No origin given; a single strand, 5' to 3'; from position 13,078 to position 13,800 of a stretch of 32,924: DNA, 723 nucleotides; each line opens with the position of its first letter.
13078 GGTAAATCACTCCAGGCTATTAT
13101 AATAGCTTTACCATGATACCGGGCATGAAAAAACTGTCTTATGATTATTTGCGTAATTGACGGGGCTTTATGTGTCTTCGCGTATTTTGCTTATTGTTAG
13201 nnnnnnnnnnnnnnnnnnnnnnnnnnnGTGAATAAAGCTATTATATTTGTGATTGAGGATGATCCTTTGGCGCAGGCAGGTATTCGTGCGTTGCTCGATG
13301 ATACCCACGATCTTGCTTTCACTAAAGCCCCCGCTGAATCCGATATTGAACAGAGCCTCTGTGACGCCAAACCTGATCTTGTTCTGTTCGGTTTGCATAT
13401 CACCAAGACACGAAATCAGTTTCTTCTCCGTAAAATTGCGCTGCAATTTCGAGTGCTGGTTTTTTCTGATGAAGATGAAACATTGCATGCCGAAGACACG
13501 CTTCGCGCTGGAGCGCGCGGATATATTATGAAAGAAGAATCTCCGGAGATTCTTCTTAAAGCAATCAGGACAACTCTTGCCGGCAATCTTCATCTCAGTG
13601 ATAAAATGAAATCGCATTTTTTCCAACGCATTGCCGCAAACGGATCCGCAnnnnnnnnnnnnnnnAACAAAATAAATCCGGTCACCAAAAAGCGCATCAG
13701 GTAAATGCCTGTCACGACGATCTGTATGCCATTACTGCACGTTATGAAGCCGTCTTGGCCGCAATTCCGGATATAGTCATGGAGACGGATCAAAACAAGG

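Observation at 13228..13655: Asp-less pseudo-receiver translationally coupled to a hybrid histidine kinase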

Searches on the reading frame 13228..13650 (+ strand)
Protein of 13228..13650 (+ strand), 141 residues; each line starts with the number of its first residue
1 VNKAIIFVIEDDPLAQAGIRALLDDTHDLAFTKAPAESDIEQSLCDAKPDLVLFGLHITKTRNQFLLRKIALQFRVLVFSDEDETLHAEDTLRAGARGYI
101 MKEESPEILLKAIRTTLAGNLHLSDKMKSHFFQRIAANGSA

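Call 3: search_protein_families(library=pfam, proteins=[window:13228-13650:+], max_evalue=0.01)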
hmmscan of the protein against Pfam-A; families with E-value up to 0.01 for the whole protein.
window:13228-13650:+ (141 aa): 1 family
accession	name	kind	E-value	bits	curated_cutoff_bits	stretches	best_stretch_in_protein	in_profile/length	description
PF00072.30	Response_reg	-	1.2e-10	42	30.2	1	6-114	1-111/111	Response regulator receiver domain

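Call 4: search_protein_families(library=ncbifam, proteins=[window:13228-13650:+], max_evalue=0.01)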
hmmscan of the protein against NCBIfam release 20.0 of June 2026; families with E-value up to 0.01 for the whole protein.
window:13228-13650:+ (141 aa): 17 families
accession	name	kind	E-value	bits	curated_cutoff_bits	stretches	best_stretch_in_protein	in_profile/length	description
NF007935.0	PRK10651.1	equivalog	2e-15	56.6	250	1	2-129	5-136/216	two-component system response regulator NarL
NF007708.0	PRK10403.1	equivalog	3.6e-11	42.9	343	1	6-136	9-143/215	nitrate/nitrite response regulator protein NarP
NF011896.0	PRK15369.1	equivalog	2e-10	40.6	242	1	3-128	3-132/211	two component system response regulator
NF052445.1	RespRegMctR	equivalog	1.1e-09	38.1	300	1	6-134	4-136/205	two-component system response regulator MctR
NF047785.1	respo_reg_MadR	equivalog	8.3e-08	31.8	300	1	6-124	3-128/209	MadR family response regulator transcription factor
NF007018.1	PRK09483.1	equivalog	9.3e-08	32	280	1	6-127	4-129/217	UvrY/SirA/GacA family response regulator transcription factor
NF007419.0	PRK09958.1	equivalog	3.4e-07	30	251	1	7-119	4-119/204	acid-sensing system DNA-binding response regulator EvgA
NF007403.0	PRK09935.1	equivalog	4.1e-07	29.8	271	1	1-122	1-126/210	fimbria biosynthesis transcriptional regulator FimZ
NF007977.0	PRK10701.1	equivalog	5.7e-06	26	330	1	4-121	3-120/241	two-component system response regulator RstA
NF007685.0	PRK10360.1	equivalog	2.3e-05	24.3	258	1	56-126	55-125/196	response regulator transcription factor UhpA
NF045914.1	RespRegNblR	equivalog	0.00017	21.3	300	1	3-127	7-132/228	response regulator transcription factor NblR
NF045505.1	RR_RssB_Pseudo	equivalog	0.0002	20.5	700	1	3-115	5-120/394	two-component system response regulator RssB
NF040689.1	MtrAB_MtrA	equivalog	0.0038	16.6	300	1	6-118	1-114/219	MtrAB system response regulator MtrA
NF041830.1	RR_TF_ErdR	exception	0.0047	16.7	390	1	8-127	6-131/213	response regulator transcription factor ErdR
NF006900.1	PRK09390.1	equivalog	0.0048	16.4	255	1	3-135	4-140/203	response regulator FixJ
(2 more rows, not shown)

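Call 6: search_solved_structures(query=window:13228-13650:+, max_evalue=0.001, show_alignments=4)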
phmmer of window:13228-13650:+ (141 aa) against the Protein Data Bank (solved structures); distinct sequences matched with E-value up to 0.001: 9.
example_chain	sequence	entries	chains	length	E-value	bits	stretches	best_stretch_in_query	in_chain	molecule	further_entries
1a04_A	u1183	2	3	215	1.1e-11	48.5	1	4-133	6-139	NITRATE/NITRITE RESPONSE REGULATOR PROTEIN NARL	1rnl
3cz5_A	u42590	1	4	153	1.1e-06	32.3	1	3-127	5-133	Two-component response regulator, LuxR family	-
4nic_A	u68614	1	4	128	1.6e-06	31.9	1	4-117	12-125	DNA-binding transcriptional regulator RstA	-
9xzo_A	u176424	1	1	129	3.9e-06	30.6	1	5-122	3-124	De novo protein M1X0B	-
4yn8_A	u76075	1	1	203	4e-06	30.6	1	6-136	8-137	Response regulator ChrA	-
3f6c_A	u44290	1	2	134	6e-05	26.8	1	7-119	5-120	Positive transcription regulator evgA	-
5f64_A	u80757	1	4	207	0.00013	25.7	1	6-119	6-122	Positive transcription regulator EvgA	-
8zwn_A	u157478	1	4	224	0.00021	25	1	7-119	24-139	DNA-binding transcriptional activator EvgA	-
2qsj_A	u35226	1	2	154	0.00033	24.4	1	2-123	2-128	DNA-binding response regulator, LuxR family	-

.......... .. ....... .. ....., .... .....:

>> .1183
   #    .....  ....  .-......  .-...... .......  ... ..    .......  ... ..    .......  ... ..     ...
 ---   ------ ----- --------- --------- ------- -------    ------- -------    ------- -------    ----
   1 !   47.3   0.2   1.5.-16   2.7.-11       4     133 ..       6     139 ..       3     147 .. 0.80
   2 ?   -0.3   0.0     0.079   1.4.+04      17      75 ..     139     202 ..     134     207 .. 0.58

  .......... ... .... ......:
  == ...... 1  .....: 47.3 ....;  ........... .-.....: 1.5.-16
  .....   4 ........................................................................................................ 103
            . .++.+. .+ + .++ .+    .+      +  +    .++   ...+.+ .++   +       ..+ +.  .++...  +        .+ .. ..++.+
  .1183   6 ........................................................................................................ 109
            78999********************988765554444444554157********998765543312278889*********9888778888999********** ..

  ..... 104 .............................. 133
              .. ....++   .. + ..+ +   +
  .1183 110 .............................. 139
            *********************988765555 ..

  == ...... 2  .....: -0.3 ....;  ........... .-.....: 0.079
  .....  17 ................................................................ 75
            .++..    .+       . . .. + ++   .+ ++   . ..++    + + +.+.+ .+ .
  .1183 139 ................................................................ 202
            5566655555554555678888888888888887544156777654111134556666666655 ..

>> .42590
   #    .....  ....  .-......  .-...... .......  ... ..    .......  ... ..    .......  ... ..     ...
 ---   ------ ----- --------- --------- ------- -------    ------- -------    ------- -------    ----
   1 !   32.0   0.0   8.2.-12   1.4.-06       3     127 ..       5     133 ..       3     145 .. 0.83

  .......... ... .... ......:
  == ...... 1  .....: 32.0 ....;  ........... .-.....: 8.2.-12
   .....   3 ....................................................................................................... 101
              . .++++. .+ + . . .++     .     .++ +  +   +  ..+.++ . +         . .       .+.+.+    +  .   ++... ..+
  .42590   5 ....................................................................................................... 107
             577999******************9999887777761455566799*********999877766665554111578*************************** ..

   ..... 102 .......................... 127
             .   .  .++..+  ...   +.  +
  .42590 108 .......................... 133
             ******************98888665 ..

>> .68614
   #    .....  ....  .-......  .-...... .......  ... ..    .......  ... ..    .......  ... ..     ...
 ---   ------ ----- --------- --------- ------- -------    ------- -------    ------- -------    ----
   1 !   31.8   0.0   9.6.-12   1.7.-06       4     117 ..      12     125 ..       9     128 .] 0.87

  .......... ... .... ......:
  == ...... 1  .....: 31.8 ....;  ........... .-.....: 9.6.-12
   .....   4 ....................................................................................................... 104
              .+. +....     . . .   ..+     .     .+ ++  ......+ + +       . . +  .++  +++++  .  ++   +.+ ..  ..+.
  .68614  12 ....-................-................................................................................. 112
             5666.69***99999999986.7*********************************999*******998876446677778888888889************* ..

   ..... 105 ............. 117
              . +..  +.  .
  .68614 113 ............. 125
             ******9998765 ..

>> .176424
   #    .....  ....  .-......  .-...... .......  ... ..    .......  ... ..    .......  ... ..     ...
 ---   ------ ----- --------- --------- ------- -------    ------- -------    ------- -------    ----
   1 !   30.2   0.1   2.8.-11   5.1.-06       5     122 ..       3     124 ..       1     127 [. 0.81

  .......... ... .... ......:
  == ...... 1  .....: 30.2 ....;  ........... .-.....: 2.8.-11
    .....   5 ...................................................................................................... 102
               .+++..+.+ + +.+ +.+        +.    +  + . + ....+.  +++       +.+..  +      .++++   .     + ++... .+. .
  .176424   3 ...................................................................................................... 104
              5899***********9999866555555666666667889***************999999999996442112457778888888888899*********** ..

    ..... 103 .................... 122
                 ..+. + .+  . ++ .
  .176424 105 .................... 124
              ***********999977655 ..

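Call 7: find_homologous_proteins(query=window:13228-13650:+, max_evalue=0.001)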
Query window:13228-13650:+ (141 aa): 22 proteins with E <= 0.001 among 72 candidates.
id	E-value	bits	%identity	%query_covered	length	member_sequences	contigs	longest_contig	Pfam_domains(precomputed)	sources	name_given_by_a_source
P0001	1.1e-84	299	100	100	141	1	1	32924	PF00072.31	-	-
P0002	6.5e-17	80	41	97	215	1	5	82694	PF00196.26,PF00072.31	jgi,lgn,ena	-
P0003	5.6e-15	74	41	96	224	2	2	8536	PF00196.26,PF08281.19,PF00072.31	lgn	-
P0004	1.4e-13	69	36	95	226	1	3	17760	PF00196.26,PF00072.31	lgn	-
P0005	1.6e-12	66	37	96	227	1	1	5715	PF00196.26,PF00072.31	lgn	-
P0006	4.5e-7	48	31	90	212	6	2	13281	PF00196.26,PF08281.19,PF00072.31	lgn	-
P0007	2.9e-6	46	36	73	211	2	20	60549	PF00196.26,PF08281.19,PF00072.31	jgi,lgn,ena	-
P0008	5.9e-6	45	28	87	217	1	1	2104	PF00196.26,PF08281.19,PF00072.31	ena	-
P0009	6.1e-6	45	28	87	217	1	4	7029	PF00196.26,PF08281.19,PF00072.31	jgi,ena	-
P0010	1.1e-5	44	30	90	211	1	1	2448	PF00196.26,PF08281.19,PF00072.31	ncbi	-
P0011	1.3e-5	44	27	88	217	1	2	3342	PF00196.26,PF08281.19,PF00072.31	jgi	jgi:DNA-binding NarL/FixJ family response regulator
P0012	1.7e-5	43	27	88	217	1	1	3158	PF00196.26,PF08281.19,PF00072.31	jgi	jgi:DNA-binding NarL/FixJ family response regulator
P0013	1.7e-5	43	28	87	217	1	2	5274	PF00196.26,PF08281.19,PF00072.31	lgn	-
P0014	2.2e-5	43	28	87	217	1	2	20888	PF00196.26,PF08281.19,PF00072.31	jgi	jgi:DNA-binding NarL/FixJ family response regulator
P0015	3.1e-5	42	28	87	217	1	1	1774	PF00196.26,PF08281.19,PF00072.31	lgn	-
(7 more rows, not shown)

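Call 10: find_encoding_contigs(protein=P0002, flank=8000, max_places=5)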
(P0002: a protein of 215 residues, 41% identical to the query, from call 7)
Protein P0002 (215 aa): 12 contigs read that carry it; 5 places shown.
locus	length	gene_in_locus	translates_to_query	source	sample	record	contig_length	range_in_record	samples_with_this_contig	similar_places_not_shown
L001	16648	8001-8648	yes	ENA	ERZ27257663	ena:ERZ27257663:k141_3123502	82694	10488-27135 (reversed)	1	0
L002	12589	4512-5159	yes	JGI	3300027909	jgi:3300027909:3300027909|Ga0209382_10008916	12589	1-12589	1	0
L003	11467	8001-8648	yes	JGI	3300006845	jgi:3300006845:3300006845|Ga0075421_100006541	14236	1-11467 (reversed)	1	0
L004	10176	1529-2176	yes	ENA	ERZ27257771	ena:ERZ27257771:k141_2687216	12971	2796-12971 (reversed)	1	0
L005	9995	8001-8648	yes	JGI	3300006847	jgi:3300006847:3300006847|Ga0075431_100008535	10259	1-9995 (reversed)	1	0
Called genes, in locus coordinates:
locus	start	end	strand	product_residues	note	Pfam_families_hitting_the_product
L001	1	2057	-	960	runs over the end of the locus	PF00486:Trans_reg_C, PF13191:AAA_16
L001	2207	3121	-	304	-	PF01758:SBF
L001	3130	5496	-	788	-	PF13620:CarboxypepD_reg, PF13715:CarbopepD_reg_2, PF07715:Plug, PF00593:TonB_dep_Rec_b-barrel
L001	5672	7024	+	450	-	PF01590:GAF (weak), PF13185:GAF_2, PF14215:bHLH-MYC_N (faint), PF07730:HisKA_3, PF13581:HATPase_c_2 (weak), PF02518:HATPase_c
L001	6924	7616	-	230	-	PF00027:cNMP_binding, PF13545:HTH_Crp_2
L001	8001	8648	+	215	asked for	PF00072:Response_reg, PF00196:GerE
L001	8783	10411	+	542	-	PF08448:PAS_4 (weak), PF08447:PAS_3, PF07730:HisKA_3, PF02518:HATPase_c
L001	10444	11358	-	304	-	PF03976:PPK2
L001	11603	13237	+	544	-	-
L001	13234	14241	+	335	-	PF00248:Aldo_ket_red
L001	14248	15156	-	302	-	-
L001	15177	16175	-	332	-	PF00582:Usp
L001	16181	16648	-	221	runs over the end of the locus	-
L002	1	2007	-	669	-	?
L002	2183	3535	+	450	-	PF01590:GAF (weak), PF13185:GAF_2, PF14215:bHLH-MYC_N (faint), PF07730:HisKA_3, PF13581:HATPase_c_2 (weak), PF02518:HATPase_c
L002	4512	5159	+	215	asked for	PF00072:Response_reg, PF00196:GerE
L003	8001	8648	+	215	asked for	PF00072:Response_reg, PF00196:GerE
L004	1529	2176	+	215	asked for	PF00072:Response_reg, PF00196:GerE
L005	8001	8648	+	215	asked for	PF00072:Response_reg, PF00196:GerE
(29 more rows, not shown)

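Call 25: search_protein_representatives(protein=window:13228-13650:+)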
Query: 141 residues. Proteins with E-value up to 0.001 (for the whole library): 8235; up to 1e-10: 544; up to 1e-30: 2. The best 150 are listed.
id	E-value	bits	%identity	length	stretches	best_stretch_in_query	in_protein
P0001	3.4e-85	299.1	100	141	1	1-141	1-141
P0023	6.4e-43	162.5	61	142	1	1-140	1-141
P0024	3.2e-20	89.1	41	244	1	5-140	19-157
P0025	3.5e-19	85.7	40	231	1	3-141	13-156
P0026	1.5e-16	77.2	38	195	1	3-138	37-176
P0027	2.3e-16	76.6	39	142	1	2-129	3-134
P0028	2.4e-16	76.6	37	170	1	5-139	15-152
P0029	2.7e-16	76.4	38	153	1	3-135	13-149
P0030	3.5e-16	76.1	37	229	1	3-136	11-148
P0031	3.6e-16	76.0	37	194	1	5-133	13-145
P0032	6.2e-16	75.3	41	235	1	4-140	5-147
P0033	6.5e-16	75.2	36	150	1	3-133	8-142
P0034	8.6e-16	74.8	36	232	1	6-132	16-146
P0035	9.5e-16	74.7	38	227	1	6-139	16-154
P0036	1.0e-15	74.5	39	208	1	6-136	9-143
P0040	1.3e-15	74.2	40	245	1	7-137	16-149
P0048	3.3e-15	72.9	40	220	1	1-135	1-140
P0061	1.4e-14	70.9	39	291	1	4-129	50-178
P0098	6.5e-14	68.7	33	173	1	2-131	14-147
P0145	1.9e-13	67.2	35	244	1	6-135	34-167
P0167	3.5e-13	66.3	33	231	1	6-141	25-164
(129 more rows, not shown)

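Call 27: find_encoding_contigs(protein=P0023, flank=10000, max_places=6)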
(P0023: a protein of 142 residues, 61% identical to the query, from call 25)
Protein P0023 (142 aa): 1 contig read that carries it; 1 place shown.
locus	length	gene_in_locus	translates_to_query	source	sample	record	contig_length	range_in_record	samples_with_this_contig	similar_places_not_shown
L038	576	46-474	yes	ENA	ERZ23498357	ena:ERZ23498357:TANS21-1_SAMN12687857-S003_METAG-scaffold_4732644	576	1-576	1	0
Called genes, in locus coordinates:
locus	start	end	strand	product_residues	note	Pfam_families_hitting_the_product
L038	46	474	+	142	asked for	PF00072:Response_reg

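Call 31: find_related_loci(query=A2, collection=metagenome_contigs, flank=8000)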
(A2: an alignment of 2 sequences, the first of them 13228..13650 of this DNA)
Query A2 (141 aa) in metagenome_contigs; peptide patterns used: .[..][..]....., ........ (x = any residue, [..] = any of these).
423 stretches matched a pattern, but none encodes a relative of the query by tblastn (E <= 1e-3).

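Call 32: find_related_loci(query=A2, collection=genome_contigs, flank=8000)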
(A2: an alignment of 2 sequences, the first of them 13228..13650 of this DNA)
Query A2 (141 aa) in genome_contigs; peptide patterns used: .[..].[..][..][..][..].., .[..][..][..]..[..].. (x = any residue, [..] = any of these).
132 stretches matched a pattern; 5 encode a relative of the query (tblastn E <= 1e-3); 5 distinct loci.
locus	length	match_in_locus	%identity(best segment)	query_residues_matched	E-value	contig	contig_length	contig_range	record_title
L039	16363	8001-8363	34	1-117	9e-7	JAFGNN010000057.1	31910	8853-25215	MAG: Spirochaetales bacterium isolate Zod_Metabat.547 k87_6948567, whole genome shotgun sequence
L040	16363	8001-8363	27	1-120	6e-6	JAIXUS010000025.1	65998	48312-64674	MAG: Bacteroidetes bacterium isolate D1_MAG_00037 pond_D1_MAG_00037_000000000039, whole genome shotgun sequence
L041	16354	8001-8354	27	1-117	1e-5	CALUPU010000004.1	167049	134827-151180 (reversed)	MAG: Candidatus Gastranaerophilales bacterium isolate BRZ_N__bin99 genome assembly, contig: BRZ_N__NODE_223_length_16704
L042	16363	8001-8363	28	1-120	7e-5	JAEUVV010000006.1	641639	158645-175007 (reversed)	MAG: Taibaiella sp. isolate new MAG-390 k141_4327414, whole genome shotgun sequence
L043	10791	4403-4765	27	1-120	8e-5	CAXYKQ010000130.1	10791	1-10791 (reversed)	MAG: uncultured Edaphocola sp. isolate SP166_1_metabat2_genome_mining.33_sub genome assembly, contig: Genome254_k127_570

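Call 33: find_homologous_proteins(query=P0023, max_evalue=1e-10)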
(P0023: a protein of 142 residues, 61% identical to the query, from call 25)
Query P0023 (142 aa): 20 proteins with E <= 1e-10 among 451 candidates.
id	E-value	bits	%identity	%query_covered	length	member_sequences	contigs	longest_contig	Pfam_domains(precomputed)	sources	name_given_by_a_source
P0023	2.5e-83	294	100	100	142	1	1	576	PF00072.31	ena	-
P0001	2.2e-42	162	61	99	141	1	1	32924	PF00072.31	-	-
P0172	1.4e-15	75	36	91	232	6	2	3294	PF13936.13,PF00196.26,PF08281.19,PF00072.31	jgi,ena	-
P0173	7.5e-15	73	38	98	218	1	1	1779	PF00196.26,PF00072.31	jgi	jgi:DNA-binding NarL/FixJ family response regulator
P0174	9.6e-15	73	37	98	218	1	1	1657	PF00196.26,PF00072.31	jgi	jgi:DNA-binding NarL/FixJ family response regulator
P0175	1.6e-14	72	37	98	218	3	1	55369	PF00196.26,PF00072.31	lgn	-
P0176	2.3e-14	72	36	98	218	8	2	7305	PF00196.26,PF00072.31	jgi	-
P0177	4.6e-14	70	37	98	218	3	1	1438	PF00196.26,PF00072.31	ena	-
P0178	4.6e-14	70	37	98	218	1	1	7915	PF00196.26,PF00072.31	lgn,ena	-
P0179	6.0e-14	70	38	94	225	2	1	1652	PF00196.26,PF08281.19,PF00072.31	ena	-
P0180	7.0e-14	70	36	98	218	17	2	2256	PF00196.26,PF00072.31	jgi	jgi:DNA-binding NarL/FixJ family response regulator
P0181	2.0e-13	68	36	98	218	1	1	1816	PF00196.26,PF00072.31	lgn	-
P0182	4.0e-13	67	42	68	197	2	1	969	PF00196.26,PF00072.31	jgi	-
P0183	5.8e-13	67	35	89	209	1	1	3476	PF00196.26,PF00072.31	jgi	jgi:DNA-binding NarL/FixJ family response regulator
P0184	6.4e-13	67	35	98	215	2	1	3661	PF00196.26,PF00072.31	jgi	jgi:DNA-binding NarL/FixJ family response regulator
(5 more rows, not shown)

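Call 49: predict_structure(alignment_id=A3)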
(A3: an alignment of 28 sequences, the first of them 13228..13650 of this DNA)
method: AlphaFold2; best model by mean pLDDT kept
length: 141 residues; sequences in the alignment: 28
mean_pLDDT: 93.2   pTM: 0.86
mean pLDDT of the five models: 93.2, 92.0, 91.8, 89.4, 89.1
residues with pLDDT >= 90: 118; 70-90: 20; 50-70: 3; < 50: 0
segments of 3 or more residues with pLDDT < 50: none
pLDDT, mean of each block of 10 residues (from residue 1): 93 95 97 86 94 94 94 97 93 96 96 98 92 82 60
secondary structure, 60 per line:
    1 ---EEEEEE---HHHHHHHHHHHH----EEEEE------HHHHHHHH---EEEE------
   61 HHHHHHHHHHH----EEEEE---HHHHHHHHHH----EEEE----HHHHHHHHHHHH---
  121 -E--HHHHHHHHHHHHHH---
elements in order: E4-9 H13-24 E29-33 H40-47 E51-54 H61-71 E76-80 H84-93 E98-101 H106-117 H125-138

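Call 52: fold_search(model_id=the predicted structure, library=pdb)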
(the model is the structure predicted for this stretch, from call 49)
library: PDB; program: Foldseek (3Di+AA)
matches with E <= 10: 1748; with E <= 0.001: 445
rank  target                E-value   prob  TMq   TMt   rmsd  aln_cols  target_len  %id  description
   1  4yn8                  1.6e-08  1.00  0.67  0.49   4.5       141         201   23  Crystal Structure of Response Regulator ChrA in Heme-Sensing Two Component System (released 2015-08-19)
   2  5hev_B                2.6e-08  1.00  0.80  0.56   3.8       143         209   15  Crystal Structure of the beryllofluoride-activated LiaR from Enterococcus faecium (released 2016-11-16)
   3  3cz5_A                3.4e-08  1.00  0.81  0.81   3.0       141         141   23  Crystal structure of two-component response regulator, LuxR family, from Aurantimonas sp. SI85-9A1 (released 2008-05-06)
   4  1a04_A                3.7e-08  1.00  0.72  0.51   3.2       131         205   28  THE STRUCTURE OF THE NITRATE/NITRITE RESPONSE REGULATOR PROTEIN NARL IN THE MONOCLINIC C2 CRYSTAL FORM (released 1998-03-18)
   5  3cz5_B                8.1e-08  1.00  0.80  0.80   3.0       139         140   23  Crystal structure of two-component response regulator, LuxR family, from Aurantimonas sp. SI85-9A1 (released 2008-05-06)
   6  3cz5_C                1.1e-07  1.00  0.81  0.81   2.9       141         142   23  Crystal structure of two-component response regulator, LuxR family, from Aurantimonas sp. SI85-9A1 (released 2008-05-06)
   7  1rnl                  1.5e-07  1.00  0.70  0.52   4.6       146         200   28  THE NITRATE/NITRITE RESPONSE REGULATOR PROTEIN NARL FROM NARL (released 1996-11-08)
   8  5o8y_H                2.0e-07  1.00  0.77  0.55   3.6       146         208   17  Conformational dynamism for DNA interaction in Salmonella typhimurium RcsB response regulator. (released 2017-11-15)
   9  2qsj_B                2.3e-07  1.00  0.70  0.80   2.9       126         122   25  Crystal structure of a LuxR family DNA-binding response regulator from Silicibacter pomeroyi (released 2007-08-14)
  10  5iuk_F                2.5e-07  1.00  0.76  0.80   2.8       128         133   16  Crystal structure of the DesK-DesR complex in the phosphotransfer state with high Mg2+ (150 mM) (released 2016-12-21)
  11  6zj2_B                3.5e-07  1.00  0.74  0.53   3.8       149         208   16  Structure of RcsB from Salmonella enterica serovar Typhimurium bound to promoter rprA in the presence of phosphomimeti (released 2021-02-17)
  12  7ssi_C                3.7e-07  1.00  0.76  0.81   2.9       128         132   17  CRYSTAL STRUCTURE OF THE DESK:DESR-Q10A COMPLEX IN THE PHOSPHOTRANSFER STATE (released 2022-11-16)
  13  4le0_A                3.7e-07  1.00  0.76  0.81   3.1       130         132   17  Crystal structure of the receiver domain of DesR in complex with beryllofluoride and magnesium (released 2014-07-16)
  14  4kfc_B                4.0e-07  1.00  0.69  0.45   5.9       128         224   22  Crystal structure of a hyperactive mutant of response regulator KdpE complexed to its promoter DNA (released 2014-02-19)
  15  7ve6_A                5.1e-07  1.00  0.77  0.79   3.2       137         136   23  N-terminal domain of VraR (released 2022-05-18)
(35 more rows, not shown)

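Call 56: search_protein_families(library=pfam, proteins=[P0145, P0048, P0031, P0098, P0040, P0061, P0023], max_evalue=0.001)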
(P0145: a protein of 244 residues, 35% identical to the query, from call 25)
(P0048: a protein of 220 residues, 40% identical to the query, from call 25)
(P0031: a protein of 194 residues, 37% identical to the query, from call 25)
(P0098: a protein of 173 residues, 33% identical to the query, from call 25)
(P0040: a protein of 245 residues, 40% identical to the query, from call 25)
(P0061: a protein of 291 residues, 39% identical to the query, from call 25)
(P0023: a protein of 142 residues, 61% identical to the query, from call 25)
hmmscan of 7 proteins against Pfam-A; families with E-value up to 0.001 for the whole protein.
P0145 (244 aa): 2 families
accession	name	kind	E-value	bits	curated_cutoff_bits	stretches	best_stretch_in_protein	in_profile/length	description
PF00072.30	Response_reg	-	2.3e-11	44.3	30.2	1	34-146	1-111/111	Response regulator receiver domain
PF00196.25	GerE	-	1.1e-07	31.7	23.5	1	180-232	2-54/57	Bacterial regulatory proteins, luxR family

P0048 (220 aa): 2 families
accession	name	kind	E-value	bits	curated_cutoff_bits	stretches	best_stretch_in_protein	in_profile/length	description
PF00196.25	GerE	-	6.3e-14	51.8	23.5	1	154-210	1-57/57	Bacterial regulatory proteins, luxR family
PF00072.30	Response_reg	-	5.8e-12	46.2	30.2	1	6-119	1-111/111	Response regulator receiver domain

P0031 (194 aa): 1 family
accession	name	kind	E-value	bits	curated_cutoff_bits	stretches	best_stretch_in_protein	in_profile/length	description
PF00072.30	Response_reg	-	1.3e-20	74.1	30.2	1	14-125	1-110/111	Response regulator receiver domain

P0098 (173 aa): 1 family
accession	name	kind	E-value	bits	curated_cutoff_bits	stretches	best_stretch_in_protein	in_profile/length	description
PF00072.30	Response_reg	-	2.3e-20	73.3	30.2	1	18-129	1-110/111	Response regulator receiver domain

P0040 (245 aa): 3 families
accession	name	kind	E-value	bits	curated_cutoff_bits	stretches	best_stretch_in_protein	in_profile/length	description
PF00072.30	Response_reg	-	2.1e-16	60.5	30.2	1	16-126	2-111/111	Response regulator receiver domain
PF00196.25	GerE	-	1e-12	47.9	23.5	1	160-215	2-57/57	Bacterial regulatory proteins, luxR family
PF08281.18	Sigma70_r4_2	-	0.00062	19.8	25.7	0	158-203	8-54/54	Sigma-70, region 4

P0061 (291 aa): 3 families
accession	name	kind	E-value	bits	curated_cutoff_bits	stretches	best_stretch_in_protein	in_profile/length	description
PF00072.30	Response_reg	-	6.7e-23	81.4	30.2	1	52-162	1-110/111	Response regulator receiver domain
PF00196.25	GerE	-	1.4e-11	44.3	23.5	1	198-252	2-56/57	Bacterial regulatory proteins, luxR family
PF08281.18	Sigma70_r4_2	-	3.1e-05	24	25.7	1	196-241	8-54/54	Sigma-70, region 4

P0023 (142 aa): 1 family
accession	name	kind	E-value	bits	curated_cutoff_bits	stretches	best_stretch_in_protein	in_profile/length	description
PF00072.30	Response_reg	-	1.2e-10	42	30.2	1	6-114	1-110/111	Response regulator receiver domain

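Call 59: find_encoding_contigs(protein=P0145, flank=8000, max_places=4)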
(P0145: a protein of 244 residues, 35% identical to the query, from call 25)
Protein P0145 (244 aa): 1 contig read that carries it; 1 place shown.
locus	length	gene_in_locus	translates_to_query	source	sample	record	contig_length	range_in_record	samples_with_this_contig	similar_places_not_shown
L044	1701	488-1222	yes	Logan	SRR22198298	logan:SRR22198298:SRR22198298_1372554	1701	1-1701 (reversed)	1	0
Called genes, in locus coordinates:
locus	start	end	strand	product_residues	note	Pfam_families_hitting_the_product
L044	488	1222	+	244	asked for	PF00072:Response_reg, PF00196:GerE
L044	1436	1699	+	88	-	?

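Call 60: find_encoding_contigs(protein=P0167, flank=8000, max_places=3)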
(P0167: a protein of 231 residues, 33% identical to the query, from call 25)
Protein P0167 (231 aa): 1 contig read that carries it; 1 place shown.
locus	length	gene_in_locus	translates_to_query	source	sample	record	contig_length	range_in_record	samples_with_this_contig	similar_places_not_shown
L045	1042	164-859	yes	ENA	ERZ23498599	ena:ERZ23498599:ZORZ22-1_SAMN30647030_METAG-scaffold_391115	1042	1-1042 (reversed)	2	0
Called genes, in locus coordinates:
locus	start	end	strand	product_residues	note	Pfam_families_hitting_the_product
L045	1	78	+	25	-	?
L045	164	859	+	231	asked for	PF00072:Response_reg, PF00196:GerE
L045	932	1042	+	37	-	?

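Call 63: search_protein_families(library=pfam, proteins=[L044:1436-1699:+], max_evalue=1)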
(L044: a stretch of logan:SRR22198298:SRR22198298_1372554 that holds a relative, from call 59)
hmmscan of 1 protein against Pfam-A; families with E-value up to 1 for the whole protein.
L044:1436-1699:+ (88 aa): 1 family
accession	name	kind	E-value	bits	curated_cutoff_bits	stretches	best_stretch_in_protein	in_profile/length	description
PF16976.10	RcpC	-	0.029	14.7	28.8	1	38-71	6-39/114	Flp pilus assembly protein RcpC/CpaB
